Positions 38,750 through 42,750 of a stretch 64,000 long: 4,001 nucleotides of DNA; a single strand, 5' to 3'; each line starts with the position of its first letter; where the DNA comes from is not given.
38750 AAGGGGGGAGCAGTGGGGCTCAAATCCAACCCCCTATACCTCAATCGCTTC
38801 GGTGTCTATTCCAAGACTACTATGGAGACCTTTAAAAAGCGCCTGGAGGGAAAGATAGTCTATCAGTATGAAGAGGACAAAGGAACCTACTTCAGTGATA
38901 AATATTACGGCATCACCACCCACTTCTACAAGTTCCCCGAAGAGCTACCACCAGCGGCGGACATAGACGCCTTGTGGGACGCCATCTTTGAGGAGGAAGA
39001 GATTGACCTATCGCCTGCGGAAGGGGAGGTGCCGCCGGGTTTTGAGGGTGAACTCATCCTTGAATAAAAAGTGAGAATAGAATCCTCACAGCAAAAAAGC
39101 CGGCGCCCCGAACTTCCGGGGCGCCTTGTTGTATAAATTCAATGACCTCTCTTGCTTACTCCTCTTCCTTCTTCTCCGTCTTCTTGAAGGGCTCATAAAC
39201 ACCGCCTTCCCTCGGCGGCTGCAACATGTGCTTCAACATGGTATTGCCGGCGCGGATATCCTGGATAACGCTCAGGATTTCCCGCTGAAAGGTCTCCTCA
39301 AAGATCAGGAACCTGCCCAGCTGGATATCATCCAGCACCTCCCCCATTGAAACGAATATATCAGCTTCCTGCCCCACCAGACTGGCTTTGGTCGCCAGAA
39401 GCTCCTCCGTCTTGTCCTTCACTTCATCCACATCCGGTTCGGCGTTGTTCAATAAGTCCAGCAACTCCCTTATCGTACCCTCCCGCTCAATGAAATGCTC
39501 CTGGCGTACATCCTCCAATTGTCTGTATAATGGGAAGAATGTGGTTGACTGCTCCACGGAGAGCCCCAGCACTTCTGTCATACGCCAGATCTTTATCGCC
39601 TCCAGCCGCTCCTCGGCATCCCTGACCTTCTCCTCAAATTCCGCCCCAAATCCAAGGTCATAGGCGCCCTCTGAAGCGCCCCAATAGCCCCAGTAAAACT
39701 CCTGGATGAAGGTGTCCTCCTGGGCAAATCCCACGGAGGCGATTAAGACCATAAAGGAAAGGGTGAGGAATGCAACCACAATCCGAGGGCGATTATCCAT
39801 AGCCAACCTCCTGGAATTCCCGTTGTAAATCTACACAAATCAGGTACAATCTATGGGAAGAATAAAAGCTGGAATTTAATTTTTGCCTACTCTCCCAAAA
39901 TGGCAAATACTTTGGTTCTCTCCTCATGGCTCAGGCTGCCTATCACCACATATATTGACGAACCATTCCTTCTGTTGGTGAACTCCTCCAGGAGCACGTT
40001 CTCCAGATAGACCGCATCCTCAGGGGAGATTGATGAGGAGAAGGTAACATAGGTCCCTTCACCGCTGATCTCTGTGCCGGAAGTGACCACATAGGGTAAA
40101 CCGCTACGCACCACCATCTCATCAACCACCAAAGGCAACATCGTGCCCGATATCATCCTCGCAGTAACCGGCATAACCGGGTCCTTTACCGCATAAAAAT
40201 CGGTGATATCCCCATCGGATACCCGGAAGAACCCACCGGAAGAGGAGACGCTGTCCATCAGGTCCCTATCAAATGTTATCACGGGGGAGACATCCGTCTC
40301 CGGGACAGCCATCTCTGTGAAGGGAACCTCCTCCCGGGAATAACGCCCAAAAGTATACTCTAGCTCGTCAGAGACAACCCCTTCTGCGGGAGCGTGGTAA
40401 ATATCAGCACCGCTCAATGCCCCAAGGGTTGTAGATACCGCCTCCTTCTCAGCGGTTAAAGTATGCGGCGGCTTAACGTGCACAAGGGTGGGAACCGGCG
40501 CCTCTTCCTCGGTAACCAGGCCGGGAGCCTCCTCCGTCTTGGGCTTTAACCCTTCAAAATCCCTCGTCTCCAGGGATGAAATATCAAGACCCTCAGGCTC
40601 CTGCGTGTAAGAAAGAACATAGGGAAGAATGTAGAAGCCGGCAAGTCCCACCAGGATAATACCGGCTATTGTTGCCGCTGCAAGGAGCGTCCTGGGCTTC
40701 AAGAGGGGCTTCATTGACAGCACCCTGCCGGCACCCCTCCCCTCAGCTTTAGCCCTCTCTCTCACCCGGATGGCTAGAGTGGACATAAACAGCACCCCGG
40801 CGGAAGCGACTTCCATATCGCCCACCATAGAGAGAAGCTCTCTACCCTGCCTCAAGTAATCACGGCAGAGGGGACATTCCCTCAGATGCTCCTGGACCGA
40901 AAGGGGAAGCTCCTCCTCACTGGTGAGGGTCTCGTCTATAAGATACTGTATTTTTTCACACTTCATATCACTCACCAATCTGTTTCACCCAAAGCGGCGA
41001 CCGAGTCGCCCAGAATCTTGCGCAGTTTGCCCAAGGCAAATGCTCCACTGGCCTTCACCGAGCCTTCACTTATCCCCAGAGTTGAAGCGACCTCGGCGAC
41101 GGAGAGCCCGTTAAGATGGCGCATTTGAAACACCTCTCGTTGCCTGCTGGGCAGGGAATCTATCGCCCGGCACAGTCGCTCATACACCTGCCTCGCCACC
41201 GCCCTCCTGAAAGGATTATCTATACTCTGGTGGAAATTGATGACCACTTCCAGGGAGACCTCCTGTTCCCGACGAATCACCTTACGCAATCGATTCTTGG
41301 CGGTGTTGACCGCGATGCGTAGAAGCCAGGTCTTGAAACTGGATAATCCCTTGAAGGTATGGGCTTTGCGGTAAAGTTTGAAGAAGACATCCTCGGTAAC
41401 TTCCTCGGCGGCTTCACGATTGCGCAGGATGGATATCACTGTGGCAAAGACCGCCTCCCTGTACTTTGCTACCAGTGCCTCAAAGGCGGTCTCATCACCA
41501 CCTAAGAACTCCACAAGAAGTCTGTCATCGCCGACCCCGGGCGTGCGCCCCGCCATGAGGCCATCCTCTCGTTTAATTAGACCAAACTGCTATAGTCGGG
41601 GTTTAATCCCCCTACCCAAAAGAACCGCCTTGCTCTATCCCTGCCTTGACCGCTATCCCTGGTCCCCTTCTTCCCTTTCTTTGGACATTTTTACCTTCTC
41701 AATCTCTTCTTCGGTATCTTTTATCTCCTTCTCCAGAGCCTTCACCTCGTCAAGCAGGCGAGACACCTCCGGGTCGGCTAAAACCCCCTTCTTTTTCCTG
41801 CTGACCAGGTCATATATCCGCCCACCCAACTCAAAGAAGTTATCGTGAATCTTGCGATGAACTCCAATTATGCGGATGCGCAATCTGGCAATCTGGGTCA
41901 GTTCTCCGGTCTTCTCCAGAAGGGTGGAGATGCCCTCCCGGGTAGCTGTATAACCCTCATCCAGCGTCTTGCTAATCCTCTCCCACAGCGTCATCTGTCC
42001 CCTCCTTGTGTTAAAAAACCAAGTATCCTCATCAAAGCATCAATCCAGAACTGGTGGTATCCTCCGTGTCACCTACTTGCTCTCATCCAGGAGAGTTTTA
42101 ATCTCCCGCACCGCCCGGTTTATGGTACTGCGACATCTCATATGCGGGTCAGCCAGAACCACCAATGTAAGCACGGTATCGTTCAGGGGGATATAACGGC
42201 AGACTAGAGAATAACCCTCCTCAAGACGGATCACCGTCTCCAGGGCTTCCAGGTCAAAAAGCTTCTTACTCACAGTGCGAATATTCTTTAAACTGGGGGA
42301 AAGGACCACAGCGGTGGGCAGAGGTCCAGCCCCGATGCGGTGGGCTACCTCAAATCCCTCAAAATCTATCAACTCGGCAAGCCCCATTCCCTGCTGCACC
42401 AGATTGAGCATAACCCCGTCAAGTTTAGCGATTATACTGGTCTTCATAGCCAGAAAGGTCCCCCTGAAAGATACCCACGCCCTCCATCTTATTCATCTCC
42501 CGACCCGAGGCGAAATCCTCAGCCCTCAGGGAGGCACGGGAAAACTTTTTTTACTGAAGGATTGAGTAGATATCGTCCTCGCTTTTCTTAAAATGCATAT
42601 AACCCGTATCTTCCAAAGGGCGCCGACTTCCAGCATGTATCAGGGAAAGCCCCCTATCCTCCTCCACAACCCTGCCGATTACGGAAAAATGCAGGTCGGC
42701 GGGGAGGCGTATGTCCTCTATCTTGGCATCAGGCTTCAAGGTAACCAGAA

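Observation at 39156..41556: ECF sigma / zinc-finger anti-sigma / CpxP-like periplasmic protein operon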

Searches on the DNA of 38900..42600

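Call 70: search_rna_families(source=window, start=38900, end=42600, threshold=evalue, max_evalue=1)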
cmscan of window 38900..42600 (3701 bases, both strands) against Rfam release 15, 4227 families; matches with E-value up to 1: 1.
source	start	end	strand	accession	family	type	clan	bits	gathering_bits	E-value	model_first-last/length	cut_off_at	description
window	39079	39311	-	RF02225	sX6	Gene; sRNA;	-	19.1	40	0.053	1-342/342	no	Proteobacterial sRNA sX6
